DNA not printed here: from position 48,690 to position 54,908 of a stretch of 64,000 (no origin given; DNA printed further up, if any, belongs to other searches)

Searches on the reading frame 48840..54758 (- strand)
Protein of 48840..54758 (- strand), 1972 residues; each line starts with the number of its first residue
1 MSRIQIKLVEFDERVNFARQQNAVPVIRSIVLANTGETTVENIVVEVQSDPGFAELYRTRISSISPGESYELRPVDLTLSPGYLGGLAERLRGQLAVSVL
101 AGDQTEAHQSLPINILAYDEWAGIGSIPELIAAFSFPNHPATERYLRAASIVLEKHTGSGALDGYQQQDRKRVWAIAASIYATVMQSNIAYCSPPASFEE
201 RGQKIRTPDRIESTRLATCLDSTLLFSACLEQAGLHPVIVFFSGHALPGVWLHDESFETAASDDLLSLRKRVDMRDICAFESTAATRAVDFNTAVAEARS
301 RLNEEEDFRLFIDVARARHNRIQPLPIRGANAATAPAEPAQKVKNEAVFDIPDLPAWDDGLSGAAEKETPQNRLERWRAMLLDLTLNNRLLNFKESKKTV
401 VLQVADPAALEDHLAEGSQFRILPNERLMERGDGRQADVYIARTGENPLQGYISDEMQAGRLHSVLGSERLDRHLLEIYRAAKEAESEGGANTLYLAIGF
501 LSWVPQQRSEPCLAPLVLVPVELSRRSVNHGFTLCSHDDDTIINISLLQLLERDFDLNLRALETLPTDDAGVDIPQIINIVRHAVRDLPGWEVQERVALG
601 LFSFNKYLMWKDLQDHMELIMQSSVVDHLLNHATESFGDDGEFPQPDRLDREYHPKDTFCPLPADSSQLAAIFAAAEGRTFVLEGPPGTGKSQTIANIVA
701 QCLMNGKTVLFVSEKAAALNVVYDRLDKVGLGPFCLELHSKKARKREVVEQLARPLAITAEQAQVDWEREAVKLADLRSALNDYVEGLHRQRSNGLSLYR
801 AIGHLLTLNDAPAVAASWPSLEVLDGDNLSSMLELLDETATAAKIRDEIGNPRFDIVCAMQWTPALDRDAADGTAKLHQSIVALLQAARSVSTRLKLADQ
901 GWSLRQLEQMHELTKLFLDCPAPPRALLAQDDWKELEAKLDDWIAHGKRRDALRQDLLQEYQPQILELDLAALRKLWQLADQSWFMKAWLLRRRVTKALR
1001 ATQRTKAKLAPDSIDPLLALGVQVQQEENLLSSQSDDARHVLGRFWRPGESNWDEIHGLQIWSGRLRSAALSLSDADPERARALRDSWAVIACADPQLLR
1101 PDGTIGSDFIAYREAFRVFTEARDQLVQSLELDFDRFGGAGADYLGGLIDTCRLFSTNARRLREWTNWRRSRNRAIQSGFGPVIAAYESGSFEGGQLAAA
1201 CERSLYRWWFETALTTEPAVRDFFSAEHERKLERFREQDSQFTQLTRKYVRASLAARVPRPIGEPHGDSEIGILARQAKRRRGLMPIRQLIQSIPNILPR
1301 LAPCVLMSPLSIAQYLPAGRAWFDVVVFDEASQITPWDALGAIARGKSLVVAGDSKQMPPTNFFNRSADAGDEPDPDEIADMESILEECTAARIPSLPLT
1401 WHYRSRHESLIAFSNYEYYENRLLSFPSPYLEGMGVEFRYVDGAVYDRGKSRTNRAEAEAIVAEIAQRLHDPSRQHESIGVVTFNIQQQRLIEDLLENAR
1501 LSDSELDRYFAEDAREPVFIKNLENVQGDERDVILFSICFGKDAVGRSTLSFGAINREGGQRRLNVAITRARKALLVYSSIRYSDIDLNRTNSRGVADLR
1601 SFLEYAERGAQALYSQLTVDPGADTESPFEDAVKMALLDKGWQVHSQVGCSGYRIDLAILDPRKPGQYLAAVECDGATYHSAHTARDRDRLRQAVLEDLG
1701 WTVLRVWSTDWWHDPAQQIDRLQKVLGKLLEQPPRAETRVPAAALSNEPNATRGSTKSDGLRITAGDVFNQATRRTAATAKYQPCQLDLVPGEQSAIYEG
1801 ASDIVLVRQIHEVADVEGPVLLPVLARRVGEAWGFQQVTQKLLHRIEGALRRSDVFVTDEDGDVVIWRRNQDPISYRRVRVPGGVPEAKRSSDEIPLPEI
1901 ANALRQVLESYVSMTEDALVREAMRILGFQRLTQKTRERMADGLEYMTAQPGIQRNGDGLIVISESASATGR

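Call 3: search_protein_families(library=pfam, proteins=[window:48840-54758:-], max_evalue=0.1)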
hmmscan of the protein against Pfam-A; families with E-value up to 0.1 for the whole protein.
window:48840-54758:- (1972 aa): 17 families
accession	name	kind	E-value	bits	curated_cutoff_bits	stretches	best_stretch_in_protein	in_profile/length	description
PF13195.11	DUF4011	-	1.1e-42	146.1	22.2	1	381-551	2-158/158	Protein of unknown function (DUF4011)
PF18741.7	MTES_1575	-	2.7e-36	124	38.2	1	1629-1725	1-95/96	REase_MTES_1575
PF13087.12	AAA_12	-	2.9e-18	66.6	27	1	1384-1578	4-191/195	AAA domain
PF13086.12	AAA_11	-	4.4e-14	53.3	27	2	665-728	3-74/257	AAA domain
PF11784.13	DUF3320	-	5.9e-09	36.2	25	1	1797-1841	3-47/50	Protein of unknown function (DUF3320)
PF13604.12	AAA_30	-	4.7e-07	30.2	27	1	666-724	4-64/191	AAA domain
PF13245.12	AAA_19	-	7.1e-07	29.9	25.1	1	668-717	1-52/134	AAA domain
PF04480.18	DUF559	-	9.4e-05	22.7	20.6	1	1671-1725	56-107/109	Protein of unknown function (DUF559)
PF09848.15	SLFN-g3_helicase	-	0.00023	21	24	1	680-735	3-56/354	Schlafen group 3, DNA/RNA helicase domain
PF13191.12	AAA_16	-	0.005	17.8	32.6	1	667-790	10-129/167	AAA ATPase domain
PF10881.14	DUF2726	-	0.012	15.8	24.7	1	1651-1720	55-121/126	Protein of unknown function (DUF2726)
PF00270.35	DEAD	-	0.012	15.8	26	1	667-754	3-94/167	DEAD/DEAH box helicase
PF25199.1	nSTAND_NTPase5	-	0.018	15.3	34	1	676-722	39-86/145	Novel STAND NTPase 5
PF10236.15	DAP3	-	0.023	14.4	23.1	1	679-715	24-60/311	Mitochondrial ribosomal death-associated protein 3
PF04851.21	ResIII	-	0.024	15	22.5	1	677-733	22-80/164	Type III restriction enzyme, res subunit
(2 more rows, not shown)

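Call 4: search_protein_families(library=padloc, proteins=[window:48840-54758:-], max_evalue=0.1)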
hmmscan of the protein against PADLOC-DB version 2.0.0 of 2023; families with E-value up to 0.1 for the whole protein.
window:48840-54758:- (1972 aa): 11 families
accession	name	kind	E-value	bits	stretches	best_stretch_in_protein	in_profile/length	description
PDLC05009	PDC-S37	-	0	1372.9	1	371-1957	7-1541/1550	-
PDLC02194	Hhe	-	2.5e-183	609.9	2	1127-1725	1182-1779/1911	-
PDLC03920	MkoA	-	6.3e-29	98.9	3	1449-1608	960-1099/1112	-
PDLC03924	MkoC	-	1.3e-28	97.6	3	1395-1586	769-949/1136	-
PDLC03921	MkoA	-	4.4e-15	52.5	2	1447-1579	1440-1565/1607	-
PDLC04140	mad8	-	4.5e-07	27.7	1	675-798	24-120/314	mads_8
PDLC01734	typeIV_RecD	-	0.00044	16.6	0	1324-1360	436-475/763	RecD_0_IVD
PDLC05035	PDC-S53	-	0.0042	13.2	0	679-726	511-556/900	-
PDLC05064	PDC-S68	-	0.018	10.7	1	677-714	699-736/1273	-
PDLC02372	Nhi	-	0.024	11.3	1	678-712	199-232/470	-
PDLC01439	typeIV_DinG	-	0.073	9.7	0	672-727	28-81/575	CAS-IV-A; associated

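Call 5: search_protein_families(library=ncbifam, proteins=[window:48840-54758:-], max_evalue=0.1)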
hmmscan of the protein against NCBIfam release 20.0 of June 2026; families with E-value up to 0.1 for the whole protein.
window:48840-54758:- (1972 aa): 12 families
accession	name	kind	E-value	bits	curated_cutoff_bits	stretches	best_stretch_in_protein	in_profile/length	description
NF058533.1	antiphage_ProA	equivalog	0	2203.8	1500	1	16-1931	1-1903/1903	anti-phage protein ProA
NF042953.1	Hhe_antiphage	equivalog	2.3e-261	870.7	2000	3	1112-1736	1068-1690/1797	DUF4011 domain-containing anti-phage protein Hhe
TIGR00376.1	TIGR00376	hypoth_equivalog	2.1e-28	99.2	348.9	3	1311-1425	354-455/639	IGHMBP2 family helicase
NF040671.1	PLuB_AAA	exception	7.4e-24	83.2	999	3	1447-1580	1120-1231/1256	PLuB system helicase-like protein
TIGR01448.2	helicase_RecD2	equivalog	2.2e-05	22.8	500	1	664-710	317-363/713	SF1B family DNA helicase RecD2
TIGR01447.1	recD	equivalog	0.004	15.8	310.15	0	668-701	153-186/597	exodeoxyribonuclease V subunit alpha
TIGR03499.1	FlhF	equivalog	0.009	16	174.15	1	675-713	195-235/286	flagellar biosynthesis GTPase FlhF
NF005931.1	PRK07952.1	equivalog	0.048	13.2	357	1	680-713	101-134/246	replicative helicase loader DnaC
NF004070.0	PRK05580.2-2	equivalog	0.058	11.5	921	1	661-747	200-287/729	primosomal protein N'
TIGR00632.1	vsr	subfamily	0.066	13.5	97.85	0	1685-1709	94-118/119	DNA mismatch endonuclease Vsr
NF009043.0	PRK12377.1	subfamily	0.081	12.5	389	0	680-715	103-138/248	ATP-binding protein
NF004071.0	PRK05580.2-3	equivalog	0.087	10.7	1105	0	671-749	215-293/735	primosomal protein N'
